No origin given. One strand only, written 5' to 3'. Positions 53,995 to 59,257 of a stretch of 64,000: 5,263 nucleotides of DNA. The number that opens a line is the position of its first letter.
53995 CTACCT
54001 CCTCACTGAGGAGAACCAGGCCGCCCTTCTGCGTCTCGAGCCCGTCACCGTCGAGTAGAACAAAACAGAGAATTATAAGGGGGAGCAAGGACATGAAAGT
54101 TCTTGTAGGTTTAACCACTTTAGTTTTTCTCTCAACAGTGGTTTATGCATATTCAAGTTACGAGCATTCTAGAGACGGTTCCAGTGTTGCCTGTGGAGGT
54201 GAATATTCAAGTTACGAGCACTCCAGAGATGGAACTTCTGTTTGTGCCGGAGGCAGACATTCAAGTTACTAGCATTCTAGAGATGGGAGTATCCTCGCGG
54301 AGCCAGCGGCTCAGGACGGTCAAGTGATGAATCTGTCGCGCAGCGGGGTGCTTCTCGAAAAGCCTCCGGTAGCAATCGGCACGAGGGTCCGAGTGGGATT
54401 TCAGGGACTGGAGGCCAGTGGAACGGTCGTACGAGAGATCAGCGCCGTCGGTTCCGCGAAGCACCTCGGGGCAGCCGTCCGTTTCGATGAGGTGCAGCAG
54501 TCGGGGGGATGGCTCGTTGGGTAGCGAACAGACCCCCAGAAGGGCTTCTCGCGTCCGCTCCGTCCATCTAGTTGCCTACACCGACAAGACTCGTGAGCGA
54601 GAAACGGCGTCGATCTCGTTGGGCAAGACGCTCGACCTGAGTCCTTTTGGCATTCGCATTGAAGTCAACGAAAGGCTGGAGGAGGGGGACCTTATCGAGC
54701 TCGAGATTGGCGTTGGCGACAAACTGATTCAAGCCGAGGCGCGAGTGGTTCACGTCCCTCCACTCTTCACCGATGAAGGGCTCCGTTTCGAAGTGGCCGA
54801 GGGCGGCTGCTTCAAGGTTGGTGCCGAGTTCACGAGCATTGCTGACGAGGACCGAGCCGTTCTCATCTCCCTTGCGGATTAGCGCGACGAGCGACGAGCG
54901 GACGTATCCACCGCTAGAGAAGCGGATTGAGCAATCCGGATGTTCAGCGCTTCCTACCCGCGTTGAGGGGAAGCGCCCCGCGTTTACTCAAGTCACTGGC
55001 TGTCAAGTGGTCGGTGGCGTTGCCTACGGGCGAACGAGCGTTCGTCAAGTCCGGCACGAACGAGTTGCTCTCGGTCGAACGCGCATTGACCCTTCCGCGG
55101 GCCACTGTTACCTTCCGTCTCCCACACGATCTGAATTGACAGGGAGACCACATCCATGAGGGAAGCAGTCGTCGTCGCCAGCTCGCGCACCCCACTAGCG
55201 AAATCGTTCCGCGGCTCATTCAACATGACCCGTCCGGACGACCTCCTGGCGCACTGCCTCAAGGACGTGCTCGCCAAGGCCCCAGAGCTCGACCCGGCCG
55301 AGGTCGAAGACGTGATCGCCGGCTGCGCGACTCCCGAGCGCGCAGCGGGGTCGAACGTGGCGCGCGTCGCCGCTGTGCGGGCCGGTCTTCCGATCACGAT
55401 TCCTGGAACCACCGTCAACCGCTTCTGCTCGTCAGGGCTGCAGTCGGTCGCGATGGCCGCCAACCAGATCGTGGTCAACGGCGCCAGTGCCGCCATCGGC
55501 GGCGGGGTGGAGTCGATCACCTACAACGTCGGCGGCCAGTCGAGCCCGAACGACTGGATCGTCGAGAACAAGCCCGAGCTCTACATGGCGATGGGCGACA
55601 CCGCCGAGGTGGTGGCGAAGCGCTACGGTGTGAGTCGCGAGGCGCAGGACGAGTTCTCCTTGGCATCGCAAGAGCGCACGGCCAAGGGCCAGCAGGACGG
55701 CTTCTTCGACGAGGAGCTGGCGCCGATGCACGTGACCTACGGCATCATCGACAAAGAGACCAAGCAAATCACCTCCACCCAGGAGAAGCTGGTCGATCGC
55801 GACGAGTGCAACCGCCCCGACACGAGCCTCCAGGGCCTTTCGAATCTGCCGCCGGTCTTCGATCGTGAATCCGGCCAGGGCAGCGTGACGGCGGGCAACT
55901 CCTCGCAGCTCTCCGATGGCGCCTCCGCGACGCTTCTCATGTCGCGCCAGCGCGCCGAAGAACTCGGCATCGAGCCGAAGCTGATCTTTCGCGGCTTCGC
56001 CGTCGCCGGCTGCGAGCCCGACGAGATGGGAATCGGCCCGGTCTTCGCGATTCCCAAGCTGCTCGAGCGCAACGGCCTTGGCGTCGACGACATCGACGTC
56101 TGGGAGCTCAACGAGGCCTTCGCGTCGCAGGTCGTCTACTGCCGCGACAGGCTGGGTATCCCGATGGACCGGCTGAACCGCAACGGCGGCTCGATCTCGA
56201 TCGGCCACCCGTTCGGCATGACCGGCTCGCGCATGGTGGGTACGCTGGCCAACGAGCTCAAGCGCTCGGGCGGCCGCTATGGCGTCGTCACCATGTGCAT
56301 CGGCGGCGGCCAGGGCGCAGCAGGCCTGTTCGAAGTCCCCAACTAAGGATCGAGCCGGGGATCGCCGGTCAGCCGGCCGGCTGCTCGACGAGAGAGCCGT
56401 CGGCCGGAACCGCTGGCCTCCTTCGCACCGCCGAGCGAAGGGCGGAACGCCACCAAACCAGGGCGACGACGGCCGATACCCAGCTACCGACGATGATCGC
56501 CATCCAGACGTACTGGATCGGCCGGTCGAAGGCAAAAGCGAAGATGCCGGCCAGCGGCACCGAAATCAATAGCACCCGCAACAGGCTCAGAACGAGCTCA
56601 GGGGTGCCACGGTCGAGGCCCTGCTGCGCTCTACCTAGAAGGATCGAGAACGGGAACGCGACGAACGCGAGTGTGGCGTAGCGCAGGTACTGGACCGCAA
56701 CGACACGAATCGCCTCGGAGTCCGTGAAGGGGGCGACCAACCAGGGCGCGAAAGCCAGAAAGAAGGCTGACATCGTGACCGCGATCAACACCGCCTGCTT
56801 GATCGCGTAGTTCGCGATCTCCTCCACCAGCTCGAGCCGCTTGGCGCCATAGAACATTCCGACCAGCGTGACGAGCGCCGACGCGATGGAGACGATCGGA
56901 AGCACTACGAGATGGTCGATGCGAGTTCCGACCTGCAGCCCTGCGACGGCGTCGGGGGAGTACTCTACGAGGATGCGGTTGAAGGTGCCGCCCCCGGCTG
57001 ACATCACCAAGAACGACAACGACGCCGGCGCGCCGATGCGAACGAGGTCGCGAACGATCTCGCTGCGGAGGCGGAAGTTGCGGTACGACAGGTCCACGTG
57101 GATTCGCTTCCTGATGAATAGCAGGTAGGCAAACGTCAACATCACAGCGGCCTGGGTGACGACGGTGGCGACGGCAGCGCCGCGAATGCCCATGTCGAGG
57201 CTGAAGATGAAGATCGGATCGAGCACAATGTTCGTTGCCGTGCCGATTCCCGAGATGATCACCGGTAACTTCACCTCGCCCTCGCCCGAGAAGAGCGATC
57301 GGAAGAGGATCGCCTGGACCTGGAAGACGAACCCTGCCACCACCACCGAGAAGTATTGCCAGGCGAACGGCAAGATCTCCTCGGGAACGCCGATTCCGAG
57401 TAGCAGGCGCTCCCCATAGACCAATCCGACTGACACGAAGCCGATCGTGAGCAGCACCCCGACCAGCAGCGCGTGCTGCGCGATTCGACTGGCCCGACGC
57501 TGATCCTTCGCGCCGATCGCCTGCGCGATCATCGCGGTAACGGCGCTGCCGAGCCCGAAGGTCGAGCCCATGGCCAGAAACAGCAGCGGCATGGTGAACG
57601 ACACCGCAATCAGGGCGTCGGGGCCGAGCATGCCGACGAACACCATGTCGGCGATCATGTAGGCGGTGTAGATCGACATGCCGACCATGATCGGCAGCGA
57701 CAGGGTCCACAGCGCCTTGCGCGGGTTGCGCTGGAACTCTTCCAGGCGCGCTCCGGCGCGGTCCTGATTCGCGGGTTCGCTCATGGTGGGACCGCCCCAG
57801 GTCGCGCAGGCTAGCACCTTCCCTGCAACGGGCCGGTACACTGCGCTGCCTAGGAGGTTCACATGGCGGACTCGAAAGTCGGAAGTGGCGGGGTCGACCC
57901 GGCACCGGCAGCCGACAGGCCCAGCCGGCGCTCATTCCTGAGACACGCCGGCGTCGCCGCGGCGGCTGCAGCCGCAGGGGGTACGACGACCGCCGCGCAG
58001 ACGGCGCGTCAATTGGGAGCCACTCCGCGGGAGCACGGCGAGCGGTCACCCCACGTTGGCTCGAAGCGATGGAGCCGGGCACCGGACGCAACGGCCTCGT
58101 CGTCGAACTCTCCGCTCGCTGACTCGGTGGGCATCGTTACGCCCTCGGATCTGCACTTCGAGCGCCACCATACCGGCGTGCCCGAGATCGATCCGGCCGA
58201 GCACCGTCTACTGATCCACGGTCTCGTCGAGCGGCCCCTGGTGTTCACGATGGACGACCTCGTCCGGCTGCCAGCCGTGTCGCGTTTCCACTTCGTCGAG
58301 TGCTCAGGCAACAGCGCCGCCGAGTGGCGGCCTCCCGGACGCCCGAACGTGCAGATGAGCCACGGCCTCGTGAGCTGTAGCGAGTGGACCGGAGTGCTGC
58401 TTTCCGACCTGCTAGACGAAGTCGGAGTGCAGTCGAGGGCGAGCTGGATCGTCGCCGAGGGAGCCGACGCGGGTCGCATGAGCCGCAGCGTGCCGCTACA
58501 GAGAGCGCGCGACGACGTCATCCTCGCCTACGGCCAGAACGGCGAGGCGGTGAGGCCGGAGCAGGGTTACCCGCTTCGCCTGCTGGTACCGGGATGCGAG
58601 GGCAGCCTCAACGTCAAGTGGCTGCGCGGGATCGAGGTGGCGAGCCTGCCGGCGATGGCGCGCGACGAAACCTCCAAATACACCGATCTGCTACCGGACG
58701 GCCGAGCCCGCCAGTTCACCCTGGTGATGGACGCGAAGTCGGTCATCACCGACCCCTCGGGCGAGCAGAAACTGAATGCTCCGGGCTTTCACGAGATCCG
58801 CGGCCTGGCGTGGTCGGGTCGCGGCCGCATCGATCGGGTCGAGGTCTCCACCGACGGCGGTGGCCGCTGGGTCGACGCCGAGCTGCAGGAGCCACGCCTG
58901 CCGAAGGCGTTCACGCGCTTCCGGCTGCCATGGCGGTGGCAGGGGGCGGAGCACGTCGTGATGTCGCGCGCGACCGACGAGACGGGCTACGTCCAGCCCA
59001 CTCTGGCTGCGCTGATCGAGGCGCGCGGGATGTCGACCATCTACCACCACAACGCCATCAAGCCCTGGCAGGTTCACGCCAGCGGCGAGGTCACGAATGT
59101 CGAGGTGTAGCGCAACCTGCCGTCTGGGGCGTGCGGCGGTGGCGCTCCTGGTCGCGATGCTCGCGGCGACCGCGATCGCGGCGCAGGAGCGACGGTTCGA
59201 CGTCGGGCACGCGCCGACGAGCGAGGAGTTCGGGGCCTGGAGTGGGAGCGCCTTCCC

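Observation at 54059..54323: AT-rich islet encoding a small secreted tandem-repeat peptide with foreign codon usage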

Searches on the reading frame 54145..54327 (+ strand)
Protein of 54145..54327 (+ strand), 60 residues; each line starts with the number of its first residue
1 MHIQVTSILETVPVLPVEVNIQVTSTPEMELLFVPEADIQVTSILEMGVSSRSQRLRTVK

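Call 56: find_encoding_contigs(protein=window:54145-54327:+, flank=5000, max_places=10)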
Protein window:54145-54327:+ (60 aa): no gene with exactly this product is on record in the collection.

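Call 57: list_cluster_members(proteins=[L169:265-444:+, window:54145-54324:+, P0070, P0001])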
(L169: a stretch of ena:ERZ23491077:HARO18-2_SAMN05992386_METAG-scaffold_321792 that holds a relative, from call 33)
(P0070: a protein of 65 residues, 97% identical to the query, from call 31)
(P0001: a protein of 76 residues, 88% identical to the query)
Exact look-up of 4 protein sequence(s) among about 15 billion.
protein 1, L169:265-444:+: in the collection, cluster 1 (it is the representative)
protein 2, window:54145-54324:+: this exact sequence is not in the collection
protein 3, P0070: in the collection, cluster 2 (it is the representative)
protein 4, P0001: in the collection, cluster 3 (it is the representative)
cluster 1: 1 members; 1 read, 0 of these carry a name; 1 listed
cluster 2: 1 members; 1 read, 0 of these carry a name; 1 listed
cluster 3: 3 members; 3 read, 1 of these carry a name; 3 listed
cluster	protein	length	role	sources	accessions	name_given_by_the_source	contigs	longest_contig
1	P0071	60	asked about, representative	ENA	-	-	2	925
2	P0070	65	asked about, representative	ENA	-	-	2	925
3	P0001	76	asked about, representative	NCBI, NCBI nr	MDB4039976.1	hypothetical protein N9489_00810 [Methylophilaceae bacterium] | hypothetical protein [Methylophilaceae bacterium]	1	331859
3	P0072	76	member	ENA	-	-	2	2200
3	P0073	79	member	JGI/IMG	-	-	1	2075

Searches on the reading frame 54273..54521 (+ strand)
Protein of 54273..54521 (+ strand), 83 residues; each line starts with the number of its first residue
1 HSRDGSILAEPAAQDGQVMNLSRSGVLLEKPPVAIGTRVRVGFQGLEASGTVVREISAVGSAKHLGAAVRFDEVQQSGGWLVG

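Call 8: search_protein_families(library=pfam, proteins=[window:54273-54521:+], max_evalue=1)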
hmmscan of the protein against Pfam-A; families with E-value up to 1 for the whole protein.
window:54273-54521:+ (83 aa): 3 families
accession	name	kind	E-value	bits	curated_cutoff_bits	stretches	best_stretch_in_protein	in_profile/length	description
PF07238.19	PilZ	-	0.00022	21.9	22.5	1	11-75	20-89/102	PilZ domain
PF23919.1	DUF7258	-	0.088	13.4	27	1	35-78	11-51/76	Domain of unknown function (DUF7258)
PF17764.6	PriA_3primeBD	-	0.25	11.7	22.7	1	32-56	21-45/96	3'DNA-binding domain (3'BD)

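Call 31: find_homologous_proteins(query=window:54291-54521:+, max_evalue=10)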
Query seq(77 aa) (77 aa): 1 proteins with E <= 10 among 1 candidates.
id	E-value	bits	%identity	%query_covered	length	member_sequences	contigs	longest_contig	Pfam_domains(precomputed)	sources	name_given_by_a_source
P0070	5.2e-31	123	97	84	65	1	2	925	-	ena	-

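Call 33: find_encoding_contigs(protein=P0070, flank=5000, max_places=10)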
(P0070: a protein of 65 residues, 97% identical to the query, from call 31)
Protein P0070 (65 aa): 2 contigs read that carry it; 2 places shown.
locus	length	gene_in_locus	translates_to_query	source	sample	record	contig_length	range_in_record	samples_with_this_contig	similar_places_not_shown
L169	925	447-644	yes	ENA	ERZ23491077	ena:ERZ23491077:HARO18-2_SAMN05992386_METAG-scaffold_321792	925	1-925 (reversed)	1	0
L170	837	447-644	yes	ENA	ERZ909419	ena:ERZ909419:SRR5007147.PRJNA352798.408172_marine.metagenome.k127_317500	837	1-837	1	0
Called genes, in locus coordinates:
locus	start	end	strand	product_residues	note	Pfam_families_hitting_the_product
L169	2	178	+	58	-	?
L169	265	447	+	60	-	-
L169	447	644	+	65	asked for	-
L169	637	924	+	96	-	?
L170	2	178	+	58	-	?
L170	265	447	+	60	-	-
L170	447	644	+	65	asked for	-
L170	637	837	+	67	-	?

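Call 59: find_encoding_contigs(protein=P0072, flank=3000, max_places=6)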
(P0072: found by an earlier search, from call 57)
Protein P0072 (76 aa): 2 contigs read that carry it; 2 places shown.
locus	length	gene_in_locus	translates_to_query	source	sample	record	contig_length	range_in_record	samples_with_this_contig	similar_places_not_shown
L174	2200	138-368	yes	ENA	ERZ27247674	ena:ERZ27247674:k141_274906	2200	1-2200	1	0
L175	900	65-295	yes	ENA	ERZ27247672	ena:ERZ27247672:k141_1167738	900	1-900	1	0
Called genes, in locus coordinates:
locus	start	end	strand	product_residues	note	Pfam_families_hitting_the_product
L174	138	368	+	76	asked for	-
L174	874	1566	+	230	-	PF01370:Epimerase (weak)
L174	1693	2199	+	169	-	?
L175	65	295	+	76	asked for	-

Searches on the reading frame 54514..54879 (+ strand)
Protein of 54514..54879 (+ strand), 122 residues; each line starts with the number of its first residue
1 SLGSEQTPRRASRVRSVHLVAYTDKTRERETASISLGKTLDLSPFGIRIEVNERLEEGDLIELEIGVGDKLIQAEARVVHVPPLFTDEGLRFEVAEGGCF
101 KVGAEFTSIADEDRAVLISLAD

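Call 8: search_protein_families(library=pfam, proteins=[window:54514-54879:+], max_evalue=1)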
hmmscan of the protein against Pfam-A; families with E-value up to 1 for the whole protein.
window:54514-54879:+ (122 aa): 1 family
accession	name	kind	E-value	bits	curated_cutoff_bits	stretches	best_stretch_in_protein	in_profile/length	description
PF07238.19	PilZ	-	7.7e-08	33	22.5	1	9-119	3-98/102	PilZ domain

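Call 62: find_homologous_proteins(query=window:54517-54879:+, max_evalue=0.001)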
Query seq(121 aa) (121 aa): 9 proteins with E <= 0.001 among 25 candidates.
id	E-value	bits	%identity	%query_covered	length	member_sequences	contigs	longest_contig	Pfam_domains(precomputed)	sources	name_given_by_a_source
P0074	8.5e-69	247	98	100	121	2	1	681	PF07238.20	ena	-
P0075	6.6e-32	128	62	97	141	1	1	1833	PF07238.20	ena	-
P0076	8.1e-30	121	59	97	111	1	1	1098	PF07238.20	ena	-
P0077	1.6e-26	110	59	93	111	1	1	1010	PF07238.20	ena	-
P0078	1.4e-24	104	53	98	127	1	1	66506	PF07238.20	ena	-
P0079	2.0e-24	104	54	98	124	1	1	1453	PF07238.20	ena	-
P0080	7.1e-24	102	53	97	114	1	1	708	PF07238.20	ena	-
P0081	8.0e-17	79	55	72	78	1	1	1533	PF07238.20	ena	-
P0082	9.1e-17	79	56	72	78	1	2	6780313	PF07238.20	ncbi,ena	-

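Call 63: find_encoding_contigs(protein=P0075, flank=3000, max_places=3)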
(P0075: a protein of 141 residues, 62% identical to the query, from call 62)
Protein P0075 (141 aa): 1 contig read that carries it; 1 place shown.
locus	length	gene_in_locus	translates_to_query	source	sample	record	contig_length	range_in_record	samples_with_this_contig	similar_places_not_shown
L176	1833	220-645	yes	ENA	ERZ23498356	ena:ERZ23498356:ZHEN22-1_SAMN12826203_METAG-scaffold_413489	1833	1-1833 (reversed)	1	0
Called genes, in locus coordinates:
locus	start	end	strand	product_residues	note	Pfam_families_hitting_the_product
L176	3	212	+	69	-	?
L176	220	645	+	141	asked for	PF07238:PilZ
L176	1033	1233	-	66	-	-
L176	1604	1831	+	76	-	?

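Call 64: find_encoding_contigs(protein=P0078, flank=5000, max_places=3)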
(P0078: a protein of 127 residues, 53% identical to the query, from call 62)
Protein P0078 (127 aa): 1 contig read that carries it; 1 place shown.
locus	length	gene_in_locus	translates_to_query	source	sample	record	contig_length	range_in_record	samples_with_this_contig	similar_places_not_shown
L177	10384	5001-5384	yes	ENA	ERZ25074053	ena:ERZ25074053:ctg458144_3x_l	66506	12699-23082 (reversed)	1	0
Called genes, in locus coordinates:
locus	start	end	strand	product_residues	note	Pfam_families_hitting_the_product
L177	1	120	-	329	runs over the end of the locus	PF00665:rve, PF13683:rve_3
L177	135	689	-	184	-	-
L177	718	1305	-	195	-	-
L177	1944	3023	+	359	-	-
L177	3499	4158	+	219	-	PF07238:PilZ (weak)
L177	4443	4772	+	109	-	-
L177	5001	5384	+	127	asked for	PF07238:PilZ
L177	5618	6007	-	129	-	-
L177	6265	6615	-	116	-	-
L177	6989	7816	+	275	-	PF20404:DUF6694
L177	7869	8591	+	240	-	-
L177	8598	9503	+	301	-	PF01797:Y1_Tnp (weak)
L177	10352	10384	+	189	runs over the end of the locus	-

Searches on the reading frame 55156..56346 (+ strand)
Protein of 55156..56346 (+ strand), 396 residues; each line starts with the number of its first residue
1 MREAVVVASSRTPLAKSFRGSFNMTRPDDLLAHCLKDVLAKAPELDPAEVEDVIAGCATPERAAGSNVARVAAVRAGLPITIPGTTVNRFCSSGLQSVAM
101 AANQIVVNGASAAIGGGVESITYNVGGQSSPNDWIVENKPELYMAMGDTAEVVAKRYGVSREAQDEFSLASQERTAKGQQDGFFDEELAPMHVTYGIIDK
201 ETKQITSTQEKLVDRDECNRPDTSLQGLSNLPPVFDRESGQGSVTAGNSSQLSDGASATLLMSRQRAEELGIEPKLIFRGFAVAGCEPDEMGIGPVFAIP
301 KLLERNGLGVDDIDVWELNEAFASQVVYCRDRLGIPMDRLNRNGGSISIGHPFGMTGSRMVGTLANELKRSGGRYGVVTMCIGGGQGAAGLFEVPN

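Call 8: search_protein_families(library=pfam, proteins=[window:55156-56343:+], max_evalue=1)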
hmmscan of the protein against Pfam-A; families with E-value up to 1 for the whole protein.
window:55156-56343:+ (396 aa): 4 families
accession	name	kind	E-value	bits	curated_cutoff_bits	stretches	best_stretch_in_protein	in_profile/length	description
PF00108.29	Thiolase_N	-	1e-59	202.5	26.4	1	5-264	2-259/260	Thiolase, N-terminal domain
PF02803.24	Thiolase_C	-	9.5e-46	154.9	27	1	276-393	5-122/123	Thiolase, C-terminal domain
PF00109.32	ketoacyl-synt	-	0.0019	18.3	20.8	1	83-122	166-205/252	Beta-ketoacyl synthase, N-terminal domain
PF18969.5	DUF5708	-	0.26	11.6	26.9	1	375-393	38-56/60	Family of unknown function (DUF5708)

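Call 22: find_encoding_contigs(protein=window:55156-56346:+, flank=5000, max_places=10)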
Protein window:55156-56346:+ (396 aa): 1 contig read that carries it; 1 place shown.
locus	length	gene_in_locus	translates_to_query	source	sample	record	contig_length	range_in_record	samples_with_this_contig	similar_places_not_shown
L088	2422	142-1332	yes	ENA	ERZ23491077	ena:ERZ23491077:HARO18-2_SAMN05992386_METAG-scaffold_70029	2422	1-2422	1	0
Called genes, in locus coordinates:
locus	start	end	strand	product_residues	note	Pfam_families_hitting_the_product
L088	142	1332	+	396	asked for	PF00108:Thiolase_N, PF02803:Thiolase_C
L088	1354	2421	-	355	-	?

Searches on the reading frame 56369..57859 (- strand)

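Call 74: search_protein_families(library=pfam, proteins=[window:56369-57859:-], max_evalue=0.00001)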
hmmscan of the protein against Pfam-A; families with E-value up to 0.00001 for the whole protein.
window:56369-57859:- (496 aa): 1 family
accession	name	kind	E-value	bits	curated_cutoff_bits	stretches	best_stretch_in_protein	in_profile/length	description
PF01554.23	MatE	-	1.4e-50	171.6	24.9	2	56-216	1-161/161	MatE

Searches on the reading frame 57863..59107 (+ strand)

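Call 74: search_protein_families(library=pfam, proteins=[window:57863-59107:+], max_evalue=0.00001)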
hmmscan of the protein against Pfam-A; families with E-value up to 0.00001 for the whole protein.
window:57863-59107:+ (415 aa): 2 families
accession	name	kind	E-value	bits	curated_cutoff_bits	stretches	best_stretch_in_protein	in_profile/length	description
PF00174.25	Oxidored_molyb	-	1.1e-50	172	24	1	103-261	1-162/169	Oxidoreductase molybdopterin binding domain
PF03404.22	Mo-co_dimer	-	1.4e-17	64.5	22.7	1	286-400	4-136/138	Mo-co oxidoreductase dimerisation domain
